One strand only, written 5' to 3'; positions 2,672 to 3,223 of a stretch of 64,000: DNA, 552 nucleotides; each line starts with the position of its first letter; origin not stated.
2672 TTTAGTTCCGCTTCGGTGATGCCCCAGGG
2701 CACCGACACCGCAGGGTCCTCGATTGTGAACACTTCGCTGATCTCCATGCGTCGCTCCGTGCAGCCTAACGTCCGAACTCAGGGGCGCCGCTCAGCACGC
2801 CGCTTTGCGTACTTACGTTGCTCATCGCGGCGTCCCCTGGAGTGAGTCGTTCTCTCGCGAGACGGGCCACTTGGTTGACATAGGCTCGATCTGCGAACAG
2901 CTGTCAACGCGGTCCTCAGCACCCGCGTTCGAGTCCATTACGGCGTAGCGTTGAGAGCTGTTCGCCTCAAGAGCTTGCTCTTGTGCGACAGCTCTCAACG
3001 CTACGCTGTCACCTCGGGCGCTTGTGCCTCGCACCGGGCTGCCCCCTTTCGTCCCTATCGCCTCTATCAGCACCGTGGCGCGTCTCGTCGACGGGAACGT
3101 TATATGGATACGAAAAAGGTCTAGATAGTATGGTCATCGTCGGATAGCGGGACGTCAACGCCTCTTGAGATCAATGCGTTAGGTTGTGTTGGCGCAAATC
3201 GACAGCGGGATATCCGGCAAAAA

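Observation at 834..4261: Complete chromosomal integron: intI, candidate attI and a five-cassette array with one homogeneous attC family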

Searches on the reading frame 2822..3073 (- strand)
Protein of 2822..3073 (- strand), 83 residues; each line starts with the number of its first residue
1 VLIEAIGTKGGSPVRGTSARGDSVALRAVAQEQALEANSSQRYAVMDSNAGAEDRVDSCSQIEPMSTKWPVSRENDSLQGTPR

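Call 3: search_protein_families(library=ncbifam, proteins=[window:2822-3073:-], max_evalue=0.01)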
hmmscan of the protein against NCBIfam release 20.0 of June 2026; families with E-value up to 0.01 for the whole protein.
window:2822-3073:- (83 aa): 0 families

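Call 4: search_protein_families(library=pfam, proteins=[window:2822-3073:-], max_evalue=0.01)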
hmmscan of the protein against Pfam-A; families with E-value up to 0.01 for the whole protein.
window:2822-3073:- (83 aa): 0 families

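Call 72: search_protein_representatives(protein=window:2825-3073:-)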
Query: 83 residues. Proteins with E-value up to 0.001 (for the whole library): 4; up to 1e-10: 3; up to 1e-30: 1. The best 4 are listed.
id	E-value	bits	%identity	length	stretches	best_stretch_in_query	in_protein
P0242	1.9e-36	139.6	87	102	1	1-83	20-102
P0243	1.3e-11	60.9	28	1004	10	29-71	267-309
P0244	1.4e-11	60.8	62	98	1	11-73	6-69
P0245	8.0e-06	42.5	-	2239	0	-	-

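Call 74: find_encoding_contigs(protein=P0242, flank=5000, max_places=4)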
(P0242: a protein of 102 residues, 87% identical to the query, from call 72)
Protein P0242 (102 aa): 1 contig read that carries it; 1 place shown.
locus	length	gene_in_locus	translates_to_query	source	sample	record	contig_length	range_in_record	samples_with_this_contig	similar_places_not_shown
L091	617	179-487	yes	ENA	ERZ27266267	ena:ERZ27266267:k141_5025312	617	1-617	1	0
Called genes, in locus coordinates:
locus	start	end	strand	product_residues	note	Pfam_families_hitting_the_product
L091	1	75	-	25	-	?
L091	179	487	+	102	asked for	-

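Call 75: find_encoding_contigs(protein=P0244, flank=5000, max_places=4)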
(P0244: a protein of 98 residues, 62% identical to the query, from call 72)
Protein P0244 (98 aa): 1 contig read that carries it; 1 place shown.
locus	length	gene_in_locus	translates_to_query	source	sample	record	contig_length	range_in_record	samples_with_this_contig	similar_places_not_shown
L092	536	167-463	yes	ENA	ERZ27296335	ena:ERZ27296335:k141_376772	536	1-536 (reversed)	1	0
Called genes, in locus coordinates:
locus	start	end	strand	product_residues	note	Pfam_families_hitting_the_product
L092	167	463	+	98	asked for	-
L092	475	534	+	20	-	?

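Call 78: find_homologous_proteins(query=A8, max_evalue=0.001)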
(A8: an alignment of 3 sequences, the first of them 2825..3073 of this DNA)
Query A8 (3 sequences) (83 aa, profile of the alignment): 8 proteins with E <= 0.001 among 1372 candidates.
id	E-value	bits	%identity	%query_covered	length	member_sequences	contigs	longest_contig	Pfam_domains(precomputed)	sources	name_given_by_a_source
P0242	3.0e-47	176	87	100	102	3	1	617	-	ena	-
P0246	1.1e-43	165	93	100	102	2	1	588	-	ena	-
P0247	1.5e-43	164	93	100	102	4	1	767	-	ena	-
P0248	7.3e-42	159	95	94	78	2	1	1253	-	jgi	-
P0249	5.8e-40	153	92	87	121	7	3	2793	-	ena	-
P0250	7.8e-40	153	97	87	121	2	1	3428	-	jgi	-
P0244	9.2e-38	146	59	81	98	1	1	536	-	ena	-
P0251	2.8e-10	58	87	36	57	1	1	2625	-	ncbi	-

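Call 79: find_encoding_contigs(protein=P0250, flank=4000, max_places=4)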
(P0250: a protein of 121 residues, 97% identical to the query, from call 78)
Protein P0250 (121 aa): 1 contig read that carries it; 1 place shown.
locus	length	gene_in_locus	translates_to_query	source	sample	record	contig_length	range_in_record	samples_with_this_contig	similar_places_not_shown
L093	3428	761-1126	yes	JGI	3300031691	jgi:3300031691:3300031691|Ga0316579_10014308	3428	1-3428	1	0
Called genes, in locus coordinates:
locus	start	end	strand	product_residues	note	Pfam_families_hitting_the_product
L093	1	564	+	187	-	?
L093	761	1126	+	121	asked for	-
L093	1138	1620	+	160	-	-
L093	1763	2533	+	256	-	-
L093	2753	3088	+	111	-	PF05973:Gp49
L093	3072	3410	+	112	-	PF13560:HTH_31, PF01381:HTH_3, PF12844:HTH_19 (weak)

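Call 80: find_encoding_contigs(protein=P0249, flank=4000, max_places=4)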
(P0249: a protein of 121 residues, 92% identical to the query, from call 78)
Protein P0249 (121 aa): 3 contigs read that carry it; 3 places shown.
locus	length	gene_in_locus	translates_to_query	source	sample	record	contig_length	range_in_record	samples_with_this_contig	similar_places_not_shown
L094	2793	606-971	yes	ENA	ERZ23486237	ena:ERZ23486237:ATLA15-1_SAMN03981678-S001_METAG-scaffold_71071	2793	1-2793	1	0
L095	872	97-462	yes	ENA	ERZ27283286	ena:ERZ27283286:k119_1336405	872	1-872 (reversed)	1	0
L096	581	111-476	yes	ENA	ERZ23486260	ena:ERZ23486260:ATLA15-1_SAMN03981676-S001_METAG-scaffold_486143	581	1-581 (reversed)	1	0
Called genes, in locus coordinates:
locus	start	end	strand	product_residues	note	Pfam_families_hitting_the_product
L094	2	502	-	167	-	?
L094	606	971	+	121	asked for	-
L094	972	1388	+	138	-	-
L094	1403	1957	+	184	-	-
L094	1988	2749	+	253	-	PF13489:Methyltransf_23, PF08241:Methyltransf_11, PF08242:Methyltransf_12, PF13649:Methyltransf_25, PF13847:Methyltransf_31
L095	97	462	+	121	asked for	-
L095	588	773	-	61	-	-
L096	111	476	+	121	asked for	-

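Call 81: find_encoding_contigs(protein=P0248, flank=4000, max_places=4)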
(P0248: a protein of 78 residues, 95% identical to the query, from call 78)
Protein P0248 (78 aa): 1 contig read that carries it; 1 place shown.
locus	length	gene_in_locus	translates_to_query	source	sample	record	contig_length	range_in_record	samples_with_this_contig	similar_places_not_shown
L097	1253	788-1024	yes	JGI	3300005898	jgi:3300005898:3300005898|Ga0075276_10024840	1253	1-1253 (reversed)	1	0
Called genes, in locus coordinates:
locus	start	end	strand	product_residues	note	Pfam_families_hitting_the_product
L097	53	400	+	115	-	-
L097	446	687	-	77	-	-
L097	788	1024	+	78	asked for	-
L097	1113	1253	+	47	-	?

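Call 82: find_encoding_contigs(protein=P0251, flank=4000, max_places=4)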
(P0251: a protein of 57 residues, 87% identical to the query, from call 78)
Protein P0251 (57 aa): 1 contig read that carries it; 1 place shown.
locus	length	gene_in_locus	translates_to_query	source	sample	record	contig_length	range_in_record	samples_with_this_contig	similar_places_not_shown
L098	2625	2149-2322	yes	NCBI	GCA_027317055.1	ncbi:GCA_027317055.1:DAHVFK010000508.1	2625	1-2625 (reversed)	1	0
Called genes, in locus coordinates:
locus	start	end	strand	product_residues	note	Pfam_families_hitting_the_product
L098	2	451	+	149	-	?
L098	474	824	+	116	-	-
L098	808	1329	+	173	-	-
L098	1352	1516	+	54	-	-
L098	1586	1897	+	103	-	-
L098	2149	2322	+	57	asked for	-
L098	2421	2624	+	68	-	?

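Call 83: find_encoding_contigs(protein=P0247, flank=4000, max_places=4)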
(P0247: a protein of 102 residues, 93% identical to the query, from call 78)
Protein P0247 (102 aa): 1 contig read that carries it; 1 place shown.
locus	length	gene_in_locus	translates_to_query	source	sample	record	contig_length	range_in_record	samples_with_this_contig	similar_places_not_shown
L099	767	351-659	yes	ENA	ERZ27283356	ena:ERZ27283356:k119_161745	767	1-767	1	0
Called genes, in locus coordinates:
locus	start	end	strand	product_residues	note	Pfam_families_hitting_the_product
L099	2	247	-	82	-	?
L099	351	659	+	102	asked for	-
